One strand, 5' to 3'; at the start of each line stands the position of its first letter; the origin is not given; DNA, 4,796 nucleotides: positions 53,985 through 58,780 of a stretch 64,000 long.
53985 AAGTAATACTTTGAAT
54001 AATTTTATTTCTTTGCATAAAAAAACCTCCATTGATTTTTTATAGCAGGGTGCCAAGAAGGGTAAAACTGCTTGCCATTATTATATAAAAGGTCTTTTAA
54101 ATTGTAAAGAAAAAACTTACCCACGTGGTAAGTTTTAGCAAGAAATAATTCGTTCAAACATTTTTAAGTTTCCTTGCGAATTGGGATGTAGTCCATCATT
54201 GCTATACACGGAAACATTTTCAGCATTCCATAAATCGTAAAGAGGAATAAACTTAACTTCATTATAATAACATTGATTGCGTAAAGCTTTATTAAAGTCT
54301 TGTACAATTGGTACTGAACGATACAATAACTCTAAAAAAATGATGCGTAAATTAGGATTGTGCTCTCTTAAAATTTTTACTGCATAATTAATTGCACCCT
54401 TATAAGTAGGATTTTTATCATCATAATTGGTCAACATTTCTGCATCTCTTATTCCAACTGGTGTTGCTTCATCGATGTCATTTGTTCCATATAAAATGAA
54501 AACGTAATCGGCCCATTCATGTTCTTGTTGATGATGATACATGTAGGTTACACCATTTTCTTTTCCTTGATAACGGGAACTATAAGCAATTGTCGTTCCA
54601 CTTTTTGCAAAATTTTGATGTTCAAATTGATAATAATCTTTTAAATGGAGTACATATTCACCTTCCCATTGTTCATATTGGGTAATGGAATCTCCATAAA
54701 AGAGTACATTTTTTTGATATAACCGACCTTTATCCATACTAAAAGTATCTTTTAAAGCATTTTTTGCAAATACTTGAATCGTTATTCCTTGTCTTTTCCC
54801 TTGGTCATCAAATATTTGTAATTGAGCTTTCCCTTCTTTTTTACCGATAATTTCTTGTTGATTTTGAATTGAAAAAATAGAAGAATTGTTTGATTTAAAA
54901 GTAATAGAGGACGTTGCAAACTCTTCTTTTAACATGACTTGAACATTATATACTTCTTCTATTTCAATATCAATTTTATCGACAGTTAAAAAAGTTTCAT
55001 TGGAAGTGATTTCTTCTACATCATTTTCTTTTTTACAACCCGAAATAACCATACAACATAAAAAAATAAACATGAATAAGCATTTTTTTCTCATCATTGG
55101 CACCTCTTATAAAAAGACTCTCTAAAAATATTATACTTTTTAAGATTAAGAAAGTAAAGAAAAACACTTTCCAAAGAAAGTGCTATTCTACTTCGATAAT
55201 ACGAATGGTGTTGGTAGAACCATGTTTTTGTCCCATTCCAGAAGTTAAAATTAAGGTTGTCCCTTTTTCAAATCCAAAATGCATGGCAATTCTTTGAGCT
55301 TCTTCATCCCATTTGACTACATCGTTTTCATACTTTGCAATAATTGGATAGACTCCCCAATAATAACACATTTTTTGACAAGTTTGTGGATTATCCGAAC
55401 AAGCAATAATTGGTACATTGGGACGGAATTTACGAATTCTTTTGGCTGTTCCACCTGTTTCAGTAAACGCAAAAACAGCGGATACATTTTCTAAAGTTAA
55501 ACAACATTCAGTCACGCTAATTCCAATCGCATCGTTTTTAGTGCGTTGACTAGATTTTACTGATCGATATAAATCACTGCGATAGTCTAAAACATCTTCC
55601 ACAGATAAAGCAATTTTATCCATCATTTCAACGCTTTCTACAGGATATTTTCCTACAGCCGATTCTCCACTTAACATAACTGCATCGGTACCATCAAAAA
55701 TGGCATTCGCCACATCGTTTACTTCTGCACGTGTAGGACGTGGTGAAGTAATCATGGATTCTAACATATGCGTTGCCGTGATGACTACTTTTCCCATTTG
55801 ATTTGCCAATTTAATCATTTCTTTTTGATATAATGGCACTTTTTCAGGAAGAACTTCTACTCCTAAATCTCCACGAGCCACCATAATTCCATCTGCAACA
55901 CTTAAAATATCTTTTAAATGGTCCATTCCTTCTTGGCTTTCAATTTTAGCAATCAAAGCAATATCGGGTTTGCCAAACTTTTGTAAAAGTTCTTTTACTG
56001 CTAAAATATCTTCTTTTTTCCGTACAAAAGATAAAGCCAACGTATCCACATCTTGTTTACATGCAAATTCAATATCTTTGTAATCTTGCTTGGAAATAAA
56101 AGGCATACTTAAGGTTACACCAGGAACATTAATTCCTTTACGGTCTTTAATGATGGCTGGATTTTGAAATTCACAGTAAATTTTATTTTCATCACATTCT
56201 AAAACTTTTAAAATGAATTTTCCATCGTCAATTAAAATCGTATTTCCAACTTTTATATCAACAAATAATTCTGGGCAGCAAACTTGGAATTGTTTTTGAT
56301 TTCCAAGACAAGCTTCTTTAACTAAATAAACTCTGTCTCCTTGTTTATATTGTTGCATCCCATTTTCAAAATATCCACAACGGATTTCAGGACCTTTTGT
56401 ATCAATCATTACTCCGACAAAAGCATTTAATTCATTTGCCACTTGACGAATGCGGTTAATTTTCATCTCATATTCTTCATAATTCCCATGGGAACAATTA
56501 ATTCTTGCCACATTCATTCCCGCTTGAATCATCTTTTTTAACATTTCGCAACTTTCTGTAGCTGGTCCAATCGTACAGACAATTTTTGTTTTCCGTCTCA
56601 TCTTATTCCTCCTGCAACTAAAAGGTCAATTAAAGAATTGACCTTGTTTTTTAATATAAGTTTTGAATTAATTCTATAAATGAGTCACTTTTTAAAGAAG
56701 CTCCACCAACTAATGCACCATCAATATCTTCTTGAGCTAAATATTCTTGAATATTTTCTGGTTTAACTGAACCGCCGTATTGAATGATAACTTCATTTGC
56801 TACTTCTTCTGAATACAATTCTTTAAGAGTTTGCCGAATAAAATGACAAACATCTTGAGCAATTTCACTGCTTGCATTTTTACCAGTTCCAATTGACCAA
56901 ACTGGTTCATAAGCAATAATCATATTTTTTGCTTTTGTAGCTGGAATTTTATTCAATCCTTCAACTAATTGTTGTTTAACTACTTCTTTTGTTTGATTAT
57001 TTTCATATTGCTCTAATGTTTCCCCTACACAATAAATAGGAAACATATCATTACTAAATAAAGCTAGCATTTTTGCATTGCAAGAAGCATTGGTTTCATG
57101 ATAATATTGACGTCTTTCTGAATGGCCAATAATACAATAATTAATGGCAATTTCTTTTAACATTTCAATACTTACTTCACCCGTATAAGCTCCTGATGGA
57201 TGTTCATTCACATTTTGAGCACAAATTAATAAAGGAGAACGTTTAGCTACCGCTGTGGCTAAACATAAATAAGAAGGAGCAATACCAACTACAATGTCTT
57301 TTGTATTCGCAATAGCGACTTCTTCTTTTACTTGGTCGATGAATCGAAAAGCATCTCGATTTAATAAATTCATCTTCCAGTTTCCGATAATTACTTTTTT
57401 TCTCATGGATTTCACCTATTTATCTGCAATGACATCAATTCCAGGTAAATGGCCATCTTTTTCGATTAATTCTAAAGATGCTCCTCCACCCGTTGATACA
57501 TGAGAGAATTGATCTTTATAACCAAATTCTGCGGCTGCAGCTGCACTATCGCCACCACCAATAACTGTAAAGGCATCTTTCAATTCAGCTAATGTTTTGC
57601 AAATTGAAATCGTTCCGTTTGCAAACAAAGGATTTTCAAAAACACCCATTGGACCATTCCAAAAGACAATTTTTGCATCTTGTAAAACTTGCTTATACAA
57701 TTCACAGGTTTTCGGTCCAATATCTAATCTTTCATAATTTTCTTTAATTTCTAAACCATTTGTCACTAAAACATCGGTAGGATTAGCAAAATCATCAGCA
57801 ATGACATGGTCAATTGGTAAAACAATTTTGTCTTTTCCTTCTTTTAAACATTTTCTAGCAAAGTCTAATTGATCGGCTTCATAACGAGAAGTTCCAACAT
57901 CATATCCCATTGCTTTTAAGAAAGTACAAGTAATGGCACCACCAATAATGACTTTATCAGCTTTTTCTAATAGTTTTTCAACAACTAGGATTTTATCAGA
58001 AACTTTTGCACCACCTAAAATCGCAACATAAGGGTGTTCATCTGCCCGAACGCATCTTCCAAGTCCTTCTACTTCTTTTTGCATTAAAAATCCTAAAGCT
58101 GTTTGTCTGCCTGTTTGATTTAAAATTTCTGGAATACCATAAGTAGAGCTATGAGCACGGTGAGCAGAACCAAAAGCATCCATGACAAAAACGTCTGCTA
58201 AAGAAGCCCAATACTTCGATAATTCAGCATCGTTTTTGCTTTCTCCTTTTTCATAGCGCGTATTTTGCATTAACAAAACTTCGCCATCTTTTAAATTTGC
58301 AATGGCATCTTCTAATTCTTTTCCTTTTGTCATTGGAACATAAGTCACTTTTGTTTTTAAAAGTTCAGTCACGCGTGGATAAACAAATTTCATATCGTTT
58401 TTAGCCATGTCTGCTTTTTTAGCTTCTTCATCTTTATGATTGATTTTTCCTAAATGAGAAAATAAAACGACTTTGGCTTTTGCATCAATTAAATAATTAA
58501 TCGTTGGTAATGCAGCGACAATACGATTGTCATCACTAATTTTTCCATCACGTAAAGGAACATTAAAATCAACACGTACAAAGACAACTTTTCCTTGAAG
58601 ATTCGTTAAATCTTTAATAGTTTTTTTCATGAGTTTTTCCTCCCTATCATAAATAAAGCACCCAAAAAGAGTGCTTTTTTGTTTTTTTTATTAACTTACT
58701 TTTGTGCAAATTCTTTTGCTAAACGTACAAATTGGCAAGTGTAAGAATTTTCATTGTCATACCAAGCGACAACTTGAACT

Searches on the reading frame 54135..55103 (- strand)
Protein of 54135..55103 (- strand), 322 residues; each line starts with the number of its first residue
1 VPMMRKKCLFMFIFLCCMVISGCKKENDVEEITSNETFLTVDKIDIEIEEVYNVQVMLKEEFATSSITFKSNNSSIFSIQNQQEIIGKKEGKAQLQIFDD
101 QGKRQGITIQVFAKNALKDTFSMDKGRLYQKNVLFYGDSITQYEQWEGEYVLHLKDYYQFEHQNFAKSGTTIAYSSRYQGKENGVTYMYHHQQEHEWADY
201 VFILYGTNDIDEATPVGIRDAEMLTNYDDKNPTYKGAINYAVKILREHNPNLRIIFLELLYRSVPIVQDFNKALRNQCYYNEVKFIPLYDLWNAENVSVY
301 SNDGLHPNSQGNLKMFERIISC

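Call 103: search_protein_families(library=pfam, proteins=[window:54135-55103:-], max_evalue=0.00001)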
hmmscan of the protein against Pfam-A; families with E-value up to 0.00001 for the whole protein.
window:54135-55103:- (322 aa): 2 families
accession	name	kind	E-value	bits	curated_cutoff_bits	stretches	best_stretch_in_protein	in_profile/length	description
PF13472.12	Lipase_GDSL_2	-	3.3e-16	60.7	32.9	1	135-312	1-176/178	GDSL-like Lipase/Acylhydrolase family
PF00657.28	Lipase_GDSL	-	1.2e-09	39.1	23.6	1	134-319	2-208/208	GDSL-like Lipase/Acylhydrolase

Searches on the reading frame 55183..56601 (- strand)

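Call 58: search_protein_families(library=pfam, proteins=[window:55183-56601:-], max_evalue=0.00001)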
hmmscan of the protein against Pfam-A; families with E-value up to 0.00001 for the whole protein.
window:55183-56601:- (472 aa): 2 families
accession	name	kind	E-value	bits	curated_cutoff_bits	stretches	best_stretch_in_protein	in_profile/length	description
PF00224.27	PK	-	8.6e-122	406.7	30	1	3-324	2-328/328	Pyruvate kinase, barrel domain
PF02887.21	PK_C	-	2.5e-23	82.8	28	1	357-469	1-114/114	Pyruvate kinase, alpha/beta domain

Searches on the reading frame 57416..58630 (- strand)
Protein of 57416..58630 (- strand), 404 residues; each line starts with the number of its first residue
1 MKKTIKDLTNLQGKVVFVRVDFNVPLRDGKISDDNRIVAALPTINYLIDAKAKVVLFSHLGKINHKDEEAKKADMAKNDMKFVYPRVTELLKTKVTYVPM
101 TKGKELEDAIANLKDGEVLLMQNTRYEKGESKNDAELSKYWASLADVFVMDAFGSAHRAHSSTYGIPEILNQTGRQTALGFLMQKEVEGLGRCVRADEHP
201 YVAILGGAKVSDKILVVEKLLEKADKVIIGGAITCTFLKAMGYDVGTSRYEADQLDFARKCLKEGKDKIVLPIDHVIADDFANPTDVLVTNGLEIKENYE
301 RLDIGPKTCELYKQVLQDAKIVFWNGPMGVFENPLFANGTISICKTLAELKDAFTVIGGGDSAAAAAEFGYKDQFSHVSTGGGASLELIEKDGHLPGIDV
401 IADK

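Call 58: search_protein_families(library=pfam, proteins=[window:57416-58630:-], max_evalue=0.00001)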
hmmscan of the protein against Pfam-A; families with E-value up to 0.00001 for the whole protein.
window:57416-58630:- (404 aa): 1 family
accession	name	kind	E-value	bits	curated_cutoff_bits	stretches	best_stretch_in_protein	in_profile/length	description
PF00162.24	PGK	-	7.7e-140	466.6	27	1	6-390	2-377/379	Phosphoglycerate kinase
